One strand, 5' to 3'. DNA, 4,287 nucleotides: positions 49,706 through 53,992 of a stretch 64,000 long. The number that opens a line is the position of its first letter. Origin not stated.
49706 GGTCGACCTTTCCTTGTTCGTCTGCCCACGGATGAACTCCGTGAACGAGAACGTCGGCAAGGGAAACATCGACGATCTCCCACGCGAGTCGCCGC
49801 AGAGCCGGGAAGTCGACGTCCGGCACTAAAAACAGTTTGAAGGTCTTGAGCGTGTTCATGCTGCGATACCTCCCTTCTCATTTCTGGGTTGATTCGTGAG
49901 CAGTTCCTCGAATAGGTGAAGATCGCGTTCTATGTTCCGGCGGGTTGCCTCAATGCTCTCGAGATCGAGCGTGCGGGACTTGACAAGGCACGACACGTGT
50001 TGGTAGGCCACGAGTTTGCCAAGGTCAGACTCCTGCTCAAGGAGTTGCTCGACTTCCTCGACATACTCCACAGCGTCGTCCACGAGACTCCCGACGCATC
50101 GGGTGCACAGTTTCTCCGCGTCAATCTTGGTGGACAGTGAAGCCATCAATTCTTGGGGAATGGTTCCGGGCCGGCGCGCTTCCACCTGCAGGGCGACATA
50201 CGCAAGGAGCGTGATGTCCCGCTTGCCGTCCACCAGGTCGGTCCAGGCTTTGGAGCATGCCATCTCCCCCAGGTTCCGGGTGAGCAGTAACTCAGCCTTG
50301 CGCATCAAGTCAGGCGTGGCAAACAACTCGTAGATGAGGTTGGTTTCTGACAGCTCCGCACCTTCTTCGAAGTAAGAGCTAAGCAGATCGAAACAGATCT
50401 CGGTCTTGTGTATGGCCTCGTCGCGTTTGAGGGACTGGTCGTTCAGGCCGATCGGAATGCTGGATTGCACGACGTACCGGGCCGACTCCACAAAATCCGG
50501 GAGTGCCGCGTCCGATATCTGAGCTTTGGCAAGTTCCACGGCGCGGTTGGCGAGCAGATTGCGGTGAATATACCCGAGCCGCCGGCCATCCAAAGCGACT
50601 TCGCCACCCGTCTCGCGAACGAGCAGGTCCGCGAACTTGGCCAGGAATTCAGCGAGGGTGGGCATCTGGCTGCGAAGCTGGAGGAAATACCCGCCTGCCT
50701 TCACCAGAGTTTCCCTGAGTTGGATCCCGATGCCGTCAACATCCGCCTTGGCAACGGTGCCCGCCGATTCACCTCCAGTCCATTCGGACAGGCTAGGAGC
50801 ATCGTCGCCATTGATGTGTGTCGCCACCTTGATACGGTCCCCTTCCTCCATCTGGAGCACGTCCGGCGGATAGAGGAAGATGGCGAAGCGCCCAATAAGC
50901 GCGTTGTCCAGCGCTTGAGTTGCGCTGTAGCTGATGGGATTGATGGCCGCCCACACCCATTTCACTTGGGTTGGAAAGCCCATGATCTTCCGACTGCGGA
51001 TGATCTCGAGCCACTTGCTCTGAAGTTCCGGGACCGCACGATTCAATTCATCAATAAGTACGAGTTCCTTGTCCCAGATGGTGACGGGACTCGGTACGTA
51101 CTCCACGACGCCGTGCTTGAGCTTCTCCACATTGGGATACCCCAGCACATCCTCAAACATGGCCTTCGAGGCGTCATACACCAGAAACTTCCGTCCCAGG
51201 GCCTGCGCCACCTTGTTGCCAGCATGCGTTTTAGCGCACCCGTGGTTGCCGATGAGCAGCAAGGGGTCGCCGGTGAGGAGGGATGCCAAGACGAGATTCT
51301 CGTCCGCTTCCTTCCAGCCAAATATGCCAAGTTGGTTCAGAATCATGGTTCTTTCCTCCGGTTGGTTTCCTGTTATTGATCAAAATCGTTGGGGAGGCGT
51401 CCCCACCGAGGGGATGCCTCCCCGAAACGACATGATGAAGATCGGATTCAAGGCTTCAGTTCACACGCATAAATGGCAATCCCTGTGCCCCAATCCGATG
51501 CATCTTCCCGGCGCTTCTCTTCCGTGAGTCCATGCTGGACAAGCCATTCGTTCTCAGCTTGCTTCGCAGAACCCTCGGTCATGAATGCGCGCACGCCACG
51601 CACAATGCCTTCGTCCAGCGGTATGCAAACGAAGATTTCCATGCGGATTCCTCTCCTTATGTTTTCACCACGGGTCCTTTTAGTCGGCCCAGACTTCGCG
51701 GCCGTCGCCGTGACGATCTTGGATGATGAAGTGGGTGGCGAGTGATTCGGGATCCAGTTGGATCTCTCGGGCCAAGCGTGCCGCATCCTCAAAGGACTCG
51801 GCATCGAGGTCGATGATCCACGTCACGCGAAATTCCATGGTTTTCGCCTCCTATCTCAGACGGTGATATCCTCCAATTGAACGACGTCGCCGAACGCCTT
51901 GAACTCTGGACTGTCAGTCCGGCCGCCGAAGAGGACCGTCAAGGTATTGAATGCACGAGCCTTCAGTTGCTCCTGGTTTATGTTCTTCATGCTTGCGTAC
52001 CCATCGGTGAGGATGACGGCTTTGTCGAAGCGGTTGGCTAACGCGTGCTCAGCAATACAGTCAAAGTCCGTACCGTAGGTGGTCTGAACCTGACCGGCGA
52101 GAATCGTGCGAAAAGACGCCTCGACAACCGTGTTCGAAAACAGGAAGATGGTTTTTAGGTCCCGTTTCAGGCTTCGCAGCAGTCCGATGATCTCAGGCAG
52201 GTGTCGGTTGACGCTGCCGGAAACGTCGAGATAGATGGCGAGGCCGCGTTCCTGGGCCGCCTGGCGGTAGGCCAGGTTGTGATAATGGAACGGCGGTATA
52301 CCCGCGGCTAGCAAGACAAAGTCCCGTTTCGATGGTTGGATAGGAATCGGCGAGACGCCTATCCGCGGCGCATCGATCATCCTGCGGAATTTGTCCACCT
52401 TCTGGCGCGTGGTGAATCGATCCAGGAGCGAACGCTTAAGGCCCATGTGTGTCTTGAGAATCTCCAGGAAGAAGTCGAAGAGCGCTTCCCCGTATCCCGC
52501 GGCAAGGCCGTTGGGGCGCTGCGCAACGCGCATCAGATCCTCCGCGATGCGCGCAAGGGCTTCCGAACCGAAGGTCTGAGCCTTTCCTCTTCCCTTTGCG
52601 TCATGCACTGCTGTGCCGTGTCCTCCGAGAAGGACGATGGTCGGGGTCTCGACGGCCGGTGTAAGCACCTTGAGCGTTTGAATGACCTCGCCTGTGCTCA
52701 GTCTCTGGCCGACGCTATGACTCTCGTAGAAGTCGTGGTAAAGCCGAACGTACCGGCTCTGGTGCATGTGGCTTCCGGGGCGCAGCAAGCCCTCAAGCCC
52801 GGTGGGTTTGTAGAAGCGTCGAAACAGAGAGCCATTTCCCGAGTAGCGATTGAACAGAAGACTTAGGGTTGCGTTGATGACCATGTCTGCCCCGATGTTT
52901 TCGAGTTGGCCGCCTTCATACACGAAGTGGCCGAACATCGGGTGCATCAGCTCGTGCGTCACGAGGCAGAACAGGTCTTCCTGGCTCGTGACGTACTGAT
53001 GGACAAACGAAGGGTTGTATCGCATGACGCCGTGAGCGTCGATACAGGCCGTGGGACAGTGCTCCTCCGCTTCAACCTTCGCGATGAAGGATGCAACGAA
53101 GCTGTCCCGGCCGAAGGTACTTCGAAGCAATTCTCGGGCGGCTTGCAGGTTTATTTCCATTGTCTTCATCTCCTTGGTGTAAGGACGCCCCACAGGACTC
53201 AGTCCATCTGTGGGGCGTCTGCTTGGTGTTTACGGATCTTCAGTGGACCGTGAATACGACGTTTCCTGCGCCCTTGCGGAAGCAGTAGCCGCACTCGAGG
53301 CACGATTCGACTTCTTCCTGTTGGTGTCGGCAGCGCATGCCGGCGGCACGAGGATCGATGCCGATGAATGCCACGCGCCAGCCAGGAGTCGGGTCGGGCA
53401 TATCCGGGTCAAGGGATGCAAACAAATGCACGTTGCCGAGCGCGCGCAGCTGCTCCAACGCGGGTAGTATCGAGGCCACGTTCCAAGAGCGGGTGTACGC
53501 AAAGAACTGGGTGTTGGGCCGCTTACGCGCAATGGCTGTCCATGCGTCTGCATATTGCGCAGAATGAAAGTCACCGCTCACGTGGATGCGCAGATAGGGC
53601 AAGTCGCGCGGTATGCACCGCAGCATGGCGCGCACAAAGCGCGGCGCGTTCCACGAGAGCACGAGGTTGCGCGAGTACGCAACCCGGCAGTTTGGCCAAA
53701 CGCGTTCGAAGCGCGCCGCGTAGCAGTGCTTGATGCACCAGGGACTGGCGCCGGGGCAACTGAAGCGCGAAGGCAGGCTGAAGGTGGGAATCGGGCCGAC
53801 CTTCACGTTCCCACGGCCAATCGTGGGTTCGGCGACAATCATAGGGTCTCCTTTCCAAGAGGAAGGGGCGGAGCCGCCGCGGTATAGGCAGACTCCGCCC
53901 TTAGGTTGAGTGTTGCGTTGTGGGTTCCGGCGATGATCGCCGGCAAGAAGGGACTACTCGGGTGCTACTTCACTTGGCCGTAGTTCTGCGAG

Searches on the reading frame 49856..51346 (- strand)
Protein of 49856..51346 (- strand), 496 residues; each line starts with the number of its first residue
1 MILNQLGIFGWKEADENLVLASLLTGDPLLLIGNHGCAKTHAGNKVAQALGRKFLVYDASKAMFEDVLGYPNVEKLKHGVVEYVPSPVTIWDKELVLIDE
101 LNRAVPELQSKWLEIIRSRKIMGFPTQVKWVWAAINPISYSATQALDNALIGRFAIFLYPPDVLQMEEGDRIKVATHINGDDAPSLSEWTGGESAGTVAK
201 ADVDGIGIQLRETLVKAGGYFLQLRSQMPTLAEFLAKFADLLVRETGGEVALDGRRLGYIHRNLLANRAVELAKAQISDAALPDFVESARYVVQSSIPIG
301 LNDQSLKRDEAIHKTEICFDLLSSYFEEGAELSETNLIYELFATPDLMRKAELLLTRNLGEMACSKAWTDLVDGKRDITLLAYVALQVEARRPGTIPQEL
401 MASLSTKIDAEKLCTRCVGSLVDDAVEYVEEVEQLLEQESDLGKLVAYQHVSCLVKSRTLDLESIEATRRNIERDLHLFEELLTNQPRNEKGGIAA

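Call 17: search_protein_families(library=pfam, max_evalue=0.001, proteins=[window:49856-51346:-])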
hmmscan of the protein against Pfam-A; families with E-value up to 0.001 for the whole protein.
window:49856-51346:- (496 aa): 3 families
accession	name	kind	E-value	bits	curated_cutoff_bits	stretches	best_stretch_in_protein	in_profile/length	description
PF07726.17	AAA_3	-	2.6e-09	37.5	27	1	29-155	2-130/131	ATPase family associated with various cellular activities (AAA)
PF07728.20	AAA_5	-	4.1e-09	37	22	1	28-122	1-96/139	AAA domain (dynein-related subfamily)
PF00004.35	AAA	-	0.00067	20.5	21.2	0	29-111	1-87/131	ATPase family associated with various cellular activities (AAA)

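Call 95: search_protein_families(library=padloc, max_evalue=0.01, proteins=[window:49856-51346:-])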
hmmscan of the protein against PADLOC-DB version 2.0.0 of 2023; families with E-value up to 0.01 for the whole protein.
window:49856-51346:- (496 aa): 0 families

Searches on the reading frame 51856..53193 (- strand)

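Call 17: search_protein_families(library=pfam, max_evalue=0.001, proteins=[window:51856-53193:-])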
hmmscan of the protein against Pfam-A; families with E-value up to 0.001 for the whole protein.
window:51856-53193:- (445 aa): 1 family
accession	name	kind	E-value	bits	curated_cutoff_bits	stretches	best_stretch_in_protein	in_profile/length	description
PF13203.12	DUF2201_N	-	9.7e-06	25.8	23.2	1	29-111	16-100/271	Putative metallopeptidase domain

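Call 95: search_protein_families(library=padloc, max_evalue=0.01, proteins=[window:51856-53193:-])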
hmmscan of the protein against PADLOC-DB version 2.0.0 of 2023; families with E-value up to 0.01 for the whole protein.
window:51856-53193:- (445 aa): 0 families

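Call 106: search_protein_families(library=phrogs, max_evalue=0.01, proteins=[window:51856-53193:-])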
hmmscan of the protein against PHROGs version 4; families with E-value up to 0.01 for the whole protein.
window:51856-53193:- (445 aa): 1 family
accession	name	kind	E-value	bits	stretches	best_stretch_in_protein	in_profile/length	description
phrog_1314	-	DNA, RNA and nucleotide metabolism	1.4e-22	81.4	1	10-441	9-391/394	HNH endonuclease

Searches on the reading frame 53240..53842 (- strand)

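Call 17: search_protein_families(library=pfam, max_evalue=0.001, proteins=[window:53240-53842:-])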
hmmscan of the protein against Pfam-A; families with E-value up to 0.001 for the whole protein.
window:53240-53842:- (200 aa): 2 families
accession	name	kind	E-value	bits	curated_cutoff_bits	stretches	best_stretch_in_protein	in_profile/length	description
PF17338.8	GP88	-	7.2e-31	108.2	24.4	1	16-159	21-181/230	Gene product 88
PF23872.1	DUF7227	-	0.00041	20.5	27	0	11-95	10-88/223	Domain of unknown function (DUF7227)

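Call 39: search_protein_families(library=pfam, max_evalue=0.01, proteins=[window:53240-53842:-])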
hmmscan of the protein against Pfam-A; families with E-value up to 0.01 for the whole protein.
window:53240-53842:- (200 aa): 2 families
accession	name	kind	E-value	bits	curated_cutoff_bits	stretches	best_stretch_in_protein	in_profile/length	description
PF17338.8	GP88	-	7.2e-31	108.2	24.4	1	16-159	21-181/230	Gene product 88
PF23872.1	DUF7227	-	0.00041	20.5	27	0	11-95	10-88/223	Domain of unknown function (DUF7227)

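Call 106: search_protein_families(library=phrogs, max_evalue=0.01, proteins=[window:53240-53842:-])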
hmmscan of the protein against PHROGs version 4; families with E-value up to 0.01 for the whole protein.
window:53240-53842:- (200 aa): 2 families
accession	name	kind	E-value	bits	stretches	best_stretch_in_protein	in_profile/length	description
phrog_1392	-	unknown function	2.3e-23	84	1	19-198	70-276/296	-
phrog_2554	-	unknown function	5.4e-06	26.6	1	28-200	348-512/529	-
